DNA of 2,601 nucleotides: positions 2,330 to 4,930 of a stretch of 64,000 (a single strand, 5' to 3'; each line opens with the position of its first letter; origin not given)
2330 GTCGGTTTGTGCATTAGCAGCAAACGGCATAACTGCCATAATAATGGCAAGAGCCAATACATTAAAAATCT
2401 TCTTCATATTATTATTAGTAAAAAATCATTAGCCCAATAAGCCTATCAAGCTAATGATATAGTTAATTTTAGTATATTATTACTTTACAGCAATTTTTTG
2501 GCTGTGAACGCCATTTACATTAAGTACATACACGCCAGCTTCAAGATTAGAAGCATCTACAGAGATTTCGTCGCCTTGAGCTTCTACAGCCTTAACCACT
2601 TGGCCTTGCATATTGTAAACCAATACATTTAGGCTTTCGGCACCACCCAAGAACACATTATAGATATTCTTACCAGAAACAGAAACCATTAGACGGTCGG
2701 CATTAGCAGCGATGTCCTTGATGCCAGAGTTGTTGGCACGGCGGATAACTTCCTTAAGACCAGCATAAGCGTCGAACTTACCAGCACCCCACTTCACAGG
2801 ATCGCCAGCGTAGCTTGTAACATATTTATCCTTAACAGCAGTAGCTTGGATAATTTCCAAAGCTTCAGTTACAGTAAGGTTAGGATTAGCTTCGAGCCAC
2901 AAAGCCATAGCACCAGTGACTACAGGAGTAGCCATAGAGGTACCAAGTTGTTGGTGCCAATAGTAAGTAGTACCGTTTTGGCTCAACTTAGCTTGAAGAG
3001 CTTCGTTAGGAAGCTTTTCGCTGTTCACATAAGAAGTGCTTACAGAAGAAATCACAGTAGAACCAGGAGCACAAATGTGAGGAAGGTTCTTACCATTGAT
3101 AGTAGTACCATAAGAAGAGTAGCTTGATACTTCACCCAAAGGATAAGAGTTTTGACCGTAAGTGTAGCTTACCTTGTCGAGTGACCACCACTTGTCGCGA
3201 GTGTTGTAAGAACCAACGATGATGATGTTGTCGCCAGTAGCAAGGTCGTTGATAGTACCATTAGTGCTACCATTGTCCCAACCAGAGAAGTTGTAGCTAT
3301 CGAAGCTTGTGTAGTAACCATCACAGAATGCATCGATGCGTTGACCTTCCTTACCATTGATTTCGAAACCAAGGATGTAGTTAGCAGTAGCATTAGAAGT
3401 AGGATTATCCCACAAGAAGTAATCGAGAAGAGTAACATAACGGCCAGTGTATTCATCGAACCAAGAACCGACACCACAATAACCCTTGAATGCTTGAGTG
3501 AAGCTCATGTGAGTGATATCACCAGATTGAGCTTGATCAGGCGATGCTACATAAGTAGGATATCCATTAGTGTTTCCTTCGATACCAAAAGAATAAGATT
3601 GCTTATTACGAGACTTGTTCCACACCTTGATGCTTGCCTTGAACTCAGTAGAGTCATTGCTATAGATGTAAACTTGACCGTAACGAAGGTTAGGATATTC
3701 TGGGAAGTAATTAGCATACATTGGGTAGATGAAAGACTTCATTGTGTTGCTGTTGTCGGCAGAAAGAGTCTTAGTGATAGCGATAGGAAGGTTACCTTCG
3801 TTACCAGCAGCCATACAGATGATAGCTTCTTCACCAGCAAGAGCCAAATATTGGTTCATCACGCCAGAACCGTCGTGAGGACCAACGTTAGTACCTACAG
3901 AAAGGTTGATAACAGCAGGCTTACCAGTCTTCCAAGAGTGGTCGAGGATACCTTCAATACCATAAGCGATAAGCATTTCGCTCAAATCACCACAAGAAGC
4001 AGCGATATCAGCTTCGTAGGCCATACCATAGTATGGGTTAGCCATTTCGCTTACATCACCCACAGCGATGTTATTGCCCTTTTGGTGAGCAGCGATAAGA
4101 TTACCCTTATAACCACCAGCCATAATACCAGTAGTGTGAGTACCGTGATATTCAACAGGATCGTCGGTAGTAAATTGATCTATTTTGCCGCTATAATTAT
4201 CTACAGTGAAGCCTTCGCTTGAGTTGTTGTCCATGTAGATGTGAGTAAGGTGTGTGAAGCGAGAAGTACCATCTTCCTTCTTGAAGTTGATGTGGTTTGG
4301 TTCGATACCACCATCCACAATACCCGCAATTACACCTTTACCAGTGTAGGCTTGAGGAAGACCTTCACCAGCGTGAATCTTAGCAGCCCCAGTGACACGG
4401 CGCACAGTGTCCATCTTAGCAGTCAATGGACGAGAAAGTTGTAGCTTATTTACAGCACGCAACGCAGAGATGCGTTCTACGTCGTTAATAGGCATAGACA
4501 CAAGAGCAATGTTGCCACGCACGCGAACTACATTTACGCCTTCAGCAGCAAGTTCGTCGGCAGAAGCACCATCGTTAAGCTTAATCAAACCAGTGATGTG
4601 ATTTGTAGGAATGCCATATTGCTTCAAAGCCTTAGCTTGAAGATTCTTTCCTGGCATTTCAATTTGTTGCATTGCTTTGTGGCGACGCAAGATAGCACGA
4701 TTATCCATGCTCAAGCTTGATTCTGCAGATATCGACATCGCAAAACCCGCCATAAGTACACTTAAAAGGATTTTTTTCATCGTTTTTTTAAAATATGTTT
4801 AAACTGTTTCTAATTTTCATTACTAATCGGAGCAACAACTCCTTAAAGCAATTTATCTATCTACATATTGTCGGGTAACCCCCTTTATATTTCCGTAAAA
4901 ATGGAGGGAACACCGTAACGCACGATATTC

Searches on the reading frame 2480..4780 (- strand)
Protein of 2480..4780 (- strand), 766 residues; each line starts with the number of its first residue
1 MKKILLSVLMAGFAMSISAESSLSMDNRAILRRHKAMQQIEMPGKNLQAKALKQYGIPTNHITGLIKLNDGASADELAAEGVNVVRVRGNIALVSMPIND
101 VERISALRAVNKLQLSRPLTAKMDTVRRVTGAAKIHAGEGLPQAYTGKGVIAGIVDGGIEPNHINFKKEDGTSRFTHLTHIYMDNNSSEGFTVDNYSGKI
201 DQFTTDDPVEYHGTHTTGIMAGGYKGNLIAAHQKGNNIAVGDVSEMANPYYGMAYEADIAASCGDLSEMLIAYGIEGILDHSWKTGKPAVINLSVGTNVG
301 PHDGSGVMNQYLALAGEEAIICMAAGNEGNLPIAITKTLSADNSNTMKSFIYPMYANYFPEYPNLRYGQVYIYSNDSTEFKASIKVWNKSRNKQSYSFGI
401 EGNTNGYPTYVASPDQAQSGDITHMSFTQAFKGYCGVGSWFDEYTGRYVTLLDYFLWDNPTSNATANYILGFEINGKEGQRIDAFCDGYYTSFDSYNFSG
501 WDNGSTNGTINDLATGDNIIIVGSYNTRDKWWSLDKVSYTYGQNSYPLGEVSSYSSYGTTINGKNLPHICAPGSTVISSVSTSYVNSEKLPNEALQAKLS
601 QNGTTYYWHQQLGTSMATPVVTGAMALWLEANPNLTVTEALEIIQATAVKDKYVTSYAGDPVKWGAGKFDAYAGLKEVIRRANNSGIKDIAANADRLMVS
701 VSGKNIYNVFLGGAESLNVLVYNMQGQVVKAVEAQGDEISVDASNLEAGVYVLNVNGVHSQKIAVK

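Call 17: search_protein_families(library=pfam, proteins=[window:2480-4780:-], max_evalue=0.01)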
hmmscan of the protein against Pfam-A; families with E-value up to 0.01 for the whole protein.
window:2480-4780:- (766 aa): 4 families
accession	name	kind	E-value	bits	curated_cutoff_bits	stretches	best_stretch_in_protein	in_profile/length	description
PF00082.27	Peptidase_S8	-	1.8e-32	113.3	21.8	2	503-651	157-278/288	Subtilase family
PF18962.6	Por_Secre_tail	-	2.5e-06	28.1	27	1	714-762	19-69/75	Secretion system C-terminal sorting domain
PF11589.14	DUF3244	-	0.00075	19.9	25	1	697-755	22-83/96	Domain of unknown function (DUF3244)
PF19910.5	DUF6383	-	0.0018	18.8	23.7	1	699-765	12-74/74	Domain of unknown function (DUF6383)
